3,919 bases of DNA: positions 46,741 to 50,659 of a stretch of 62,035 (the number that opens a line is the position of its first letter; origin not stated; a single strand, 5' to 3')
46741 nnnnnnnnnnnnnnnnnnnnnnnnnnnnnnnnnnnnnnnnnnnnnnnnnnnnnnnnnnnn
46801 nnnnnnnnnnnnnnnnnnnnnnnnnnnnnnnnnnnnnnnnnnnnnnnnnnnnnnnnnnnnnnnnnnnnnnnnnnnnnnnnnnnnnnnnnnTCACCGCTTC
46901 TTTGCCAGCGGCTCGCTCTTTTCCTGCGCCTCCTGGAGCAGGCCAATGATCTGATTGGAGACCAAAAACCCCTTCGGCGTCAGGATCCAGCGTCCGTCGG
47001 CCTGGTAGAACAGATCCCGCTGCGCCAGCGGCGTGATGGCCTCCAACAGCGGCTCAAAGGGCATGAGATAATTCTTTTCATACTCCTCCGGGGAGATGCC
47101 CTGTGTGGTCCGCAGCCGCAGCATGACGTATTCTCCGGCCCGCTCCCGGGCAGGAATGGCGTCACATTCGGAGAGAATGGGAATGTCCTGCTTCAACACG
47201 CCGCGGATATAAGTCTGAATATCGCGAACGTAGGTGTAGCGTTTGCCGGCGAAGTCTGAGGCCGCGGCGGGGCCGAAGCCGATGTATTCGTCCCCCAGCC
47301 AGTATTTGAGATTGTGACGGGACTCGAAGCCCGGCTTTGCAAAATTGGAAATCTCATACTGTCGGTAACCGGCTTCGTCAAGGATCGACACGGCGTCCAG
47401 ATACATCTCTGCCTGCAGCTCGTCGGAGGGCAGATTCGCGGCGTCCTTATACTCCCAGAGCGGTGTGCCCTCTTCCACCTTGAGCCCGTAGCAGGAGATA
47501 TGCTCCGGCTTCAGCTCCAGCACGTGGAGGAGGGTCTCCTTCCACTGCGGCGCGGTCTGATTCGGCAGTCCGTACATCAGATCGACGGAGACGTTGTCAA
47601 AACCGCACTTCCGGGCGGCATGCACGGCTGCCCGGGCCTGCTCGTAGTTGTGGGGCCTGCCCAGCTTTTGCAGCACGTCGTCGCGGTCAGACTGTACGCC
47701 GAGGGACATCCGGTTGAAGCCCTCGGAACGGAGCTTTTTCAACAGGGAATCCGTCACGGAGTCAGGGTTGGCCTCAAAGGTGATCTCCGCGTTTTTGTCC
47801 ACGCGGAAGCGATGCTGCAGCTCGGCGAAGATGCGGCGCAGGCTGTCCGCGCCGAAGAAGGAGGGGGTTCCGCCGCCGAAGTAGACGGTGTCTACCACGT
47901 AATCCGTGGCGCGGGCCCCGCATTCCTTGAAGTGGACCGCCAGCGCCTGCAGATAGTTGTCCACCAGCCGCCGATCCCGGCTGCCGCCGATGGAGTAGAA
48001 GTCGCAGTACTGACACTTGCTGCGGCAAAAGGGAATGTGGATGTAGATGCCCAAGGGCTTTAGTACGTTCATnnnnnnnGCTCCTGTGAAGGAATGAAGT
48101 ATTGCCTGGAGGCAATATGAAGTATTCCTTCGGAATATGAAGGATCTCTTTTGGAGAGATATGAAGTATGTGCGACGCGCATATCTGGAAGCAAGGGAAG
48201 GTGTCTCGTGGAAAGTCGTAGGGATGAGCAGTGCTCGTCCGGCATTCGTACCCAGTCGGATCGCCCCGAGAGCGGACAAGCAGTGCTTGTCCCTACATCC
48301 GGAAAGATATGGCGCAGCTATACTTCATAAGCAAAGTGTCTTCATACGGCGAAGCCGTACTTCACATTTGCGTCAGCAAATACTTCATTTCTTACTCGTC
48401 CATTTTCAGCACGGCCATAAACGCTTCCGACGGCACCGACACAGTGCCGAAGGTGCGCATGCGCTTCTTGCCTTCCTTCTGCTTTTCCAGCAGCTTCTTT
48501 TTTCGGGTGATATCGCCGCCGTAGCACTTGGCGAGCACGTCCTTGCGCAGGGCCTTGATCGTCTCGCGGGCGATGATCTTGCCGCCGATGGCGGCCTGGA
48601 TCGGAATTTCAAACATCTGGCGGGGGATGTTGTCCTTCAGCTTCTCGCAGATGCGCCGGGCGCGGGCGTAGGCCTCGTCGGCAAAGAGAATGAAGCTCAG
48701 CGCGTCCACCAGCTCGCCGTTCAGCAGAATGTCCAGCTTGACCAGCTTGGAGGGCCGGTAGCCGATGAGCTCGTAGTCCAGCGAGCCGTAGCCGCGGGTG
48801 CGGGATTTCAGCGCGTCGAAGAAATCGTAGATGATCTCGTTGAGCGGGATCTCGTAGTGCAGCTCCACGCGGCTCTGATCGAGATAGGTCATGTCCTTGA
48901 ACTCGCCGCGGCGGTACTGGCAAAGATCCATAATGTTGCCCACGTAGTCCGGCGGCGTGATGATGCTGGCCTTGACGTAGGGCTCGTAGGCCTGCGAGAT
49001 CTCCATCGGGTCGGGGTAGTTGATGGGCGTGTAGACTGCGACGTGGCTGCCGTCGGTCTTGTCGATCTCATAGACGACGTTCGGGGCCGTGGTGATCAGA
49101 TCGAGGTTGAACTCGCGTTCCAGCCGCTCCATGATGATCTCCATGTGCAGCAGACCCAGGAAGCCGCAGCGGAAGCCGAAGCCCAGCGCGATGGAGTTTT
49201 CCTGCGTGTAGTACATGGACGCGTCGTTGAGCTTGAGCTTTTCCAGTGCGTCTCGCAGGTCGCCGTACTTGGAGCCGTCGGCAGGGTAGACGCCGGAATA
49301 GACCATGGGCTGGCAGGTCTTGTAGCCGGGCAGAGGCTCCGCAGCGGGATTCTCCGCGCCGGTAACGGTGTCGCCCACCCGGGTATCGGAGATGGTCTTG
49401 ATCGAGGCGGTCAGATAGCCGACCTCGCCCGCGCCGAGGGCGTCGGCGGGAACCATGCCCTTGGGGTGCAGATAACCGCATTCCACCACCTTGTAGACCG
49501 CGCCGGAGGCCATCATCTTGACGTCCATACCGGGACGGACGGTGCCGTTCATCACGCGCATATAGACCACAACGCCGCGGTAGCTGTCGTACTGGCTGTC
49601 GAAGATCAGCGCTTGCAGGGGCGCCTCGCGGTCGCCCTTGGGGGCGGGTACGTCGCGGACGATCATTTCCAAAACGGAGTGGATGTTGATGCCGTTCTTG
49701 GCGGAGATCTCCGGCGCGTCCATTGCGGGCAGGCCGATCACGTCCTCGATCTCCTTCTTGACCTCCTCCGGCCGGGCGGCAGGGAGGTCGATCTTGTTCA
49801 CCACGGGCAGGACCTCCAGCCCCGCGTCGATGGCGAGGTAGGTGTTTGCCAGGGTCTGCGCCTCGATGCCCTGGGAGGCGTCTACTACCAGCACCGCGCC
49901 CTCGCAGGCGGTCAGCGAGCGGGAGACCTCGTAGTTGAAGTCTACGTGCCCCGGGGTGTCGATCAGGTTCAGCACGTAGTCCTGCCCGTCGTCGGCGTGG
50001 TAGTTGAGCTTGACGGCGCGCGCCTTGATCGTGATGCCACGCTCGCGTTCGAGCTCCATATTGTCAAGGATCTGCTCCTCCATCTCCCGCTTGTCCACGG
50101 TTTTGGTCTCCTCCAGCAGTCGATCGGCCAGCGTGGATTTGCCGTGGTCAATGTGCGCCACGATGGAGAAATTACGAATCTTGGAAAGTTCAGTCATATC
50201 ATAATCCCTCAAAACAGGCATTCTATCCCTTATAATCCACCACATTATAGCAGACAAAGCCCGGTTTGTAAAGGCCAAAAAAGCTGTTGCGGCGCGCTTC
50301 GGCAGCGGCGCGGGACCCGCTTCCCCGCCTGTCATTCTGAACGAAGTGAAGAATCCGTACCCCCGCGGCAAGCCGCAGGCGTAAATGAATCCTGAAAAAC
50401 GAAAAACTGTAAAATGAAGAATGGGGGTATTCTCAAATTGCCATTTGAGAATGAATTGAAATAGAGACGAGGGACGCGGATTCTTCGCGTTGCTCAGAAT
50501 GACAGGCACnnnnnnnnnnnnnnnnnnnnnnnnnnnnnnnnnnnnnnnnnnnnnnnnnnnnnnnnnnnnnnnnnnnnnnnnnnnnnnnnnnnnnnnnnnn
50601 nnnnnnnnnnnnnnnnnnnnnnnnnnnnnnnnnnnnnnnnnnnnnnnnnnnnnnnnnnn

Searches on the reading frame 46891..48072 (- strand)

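Call 29: search_protein_families(library=pfam, proteins=[window:46891-48072:-])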
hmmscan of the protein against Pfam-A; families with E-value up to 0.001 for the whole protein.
window:46891-48072:- (393 aa): 2 families
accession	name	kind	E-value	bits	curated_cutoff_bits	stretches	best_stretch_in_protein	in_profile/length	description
PF04055.27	Radical_SAM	-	9.4e-27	94.6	29.5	1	10-181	1-163/166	Radical SAM superfamily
PF06969.22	HemN_C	-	6.9e-10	39.3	24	1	307-371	2-67/67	HemN C-terminal domain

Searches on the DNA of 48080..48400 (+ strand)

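Call 34: search_dna_similar(query=window:48080-48400:+, collection=phages, mode=distant, max_evalue=0.01)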
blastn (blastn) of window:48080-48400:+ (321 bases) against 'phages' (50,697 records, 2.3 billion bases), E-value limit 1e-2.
No match.

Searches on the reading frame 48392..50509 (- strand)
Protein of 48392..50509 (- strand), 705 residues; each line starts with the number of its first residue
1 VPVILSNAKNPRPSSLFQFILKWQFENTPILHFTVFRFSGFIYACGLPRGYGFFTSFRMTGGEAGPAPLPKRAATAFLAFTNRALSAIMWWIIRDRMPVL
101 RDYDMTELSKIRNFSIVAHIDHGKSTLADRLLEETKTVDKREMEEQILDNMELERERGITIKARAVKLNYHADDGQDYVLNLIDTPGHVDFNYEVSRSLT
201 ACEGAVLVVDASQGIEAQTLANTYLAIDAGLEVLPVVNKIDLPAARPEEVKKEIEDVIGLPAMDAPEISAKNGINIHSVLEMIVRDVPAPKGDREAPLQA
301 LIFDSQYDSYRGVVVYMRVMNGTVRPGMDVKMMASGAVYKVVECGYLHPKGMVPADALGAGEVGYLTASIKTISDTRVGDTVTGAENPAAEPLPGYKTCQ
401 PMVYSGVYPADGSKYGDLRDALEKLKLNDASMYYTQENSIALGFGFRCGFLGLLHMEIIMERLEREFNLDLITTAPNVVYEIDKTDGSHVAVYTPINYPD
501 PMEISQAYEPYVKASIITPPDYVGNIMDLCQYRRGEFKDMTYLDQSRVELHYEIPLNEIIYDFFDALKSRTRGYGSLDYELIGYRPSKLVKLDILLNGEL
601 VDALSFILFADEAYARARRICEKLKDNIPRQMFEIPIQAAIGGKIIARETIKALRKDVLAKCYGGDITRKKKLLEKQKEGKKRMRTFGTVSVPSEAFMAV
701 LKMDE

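Call 29: search_protein_families(library=pfam, proteins=[window:48392-50509:-])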
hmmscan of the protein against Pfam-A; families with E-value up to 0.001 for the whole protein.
window:48392-50509:- (705 aa): 7 families
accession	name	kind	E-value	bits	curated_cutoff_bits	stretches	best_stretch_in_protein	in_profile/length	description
PF00009.33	GTP_EFTU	-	5e-55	186.4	26.5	1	110-288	2-187/188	Elongation factor Tu GTP binding domain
PF06421.17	LepA_C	-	6.5e-50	168.2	29.7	1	596-702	1-107/107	GTP-binding protein LepA C-terminus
PF00679.30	EFG_C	-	1.4e-24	86.4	27.9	1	508-593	3-87/89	Elongation factor G C-terminus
PF03144.31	GTP_EFTU_D2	-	1.2e-09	38.9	30.3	1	312-383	1-73/73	Elongation factor Tu domain 2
PF22042.2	EF-G_D2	-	4.7e-06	27.1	27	1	297-334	1-38/84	Elongation factor G domain 2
PF00071.28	Ras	-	0.00062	19.8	21.6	0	159-287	30-160/162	Ras family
PF01926.29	MMR_HSR1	-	0.00075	20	21.9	0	121-239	9-113/113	50S ribosome-binding GTPase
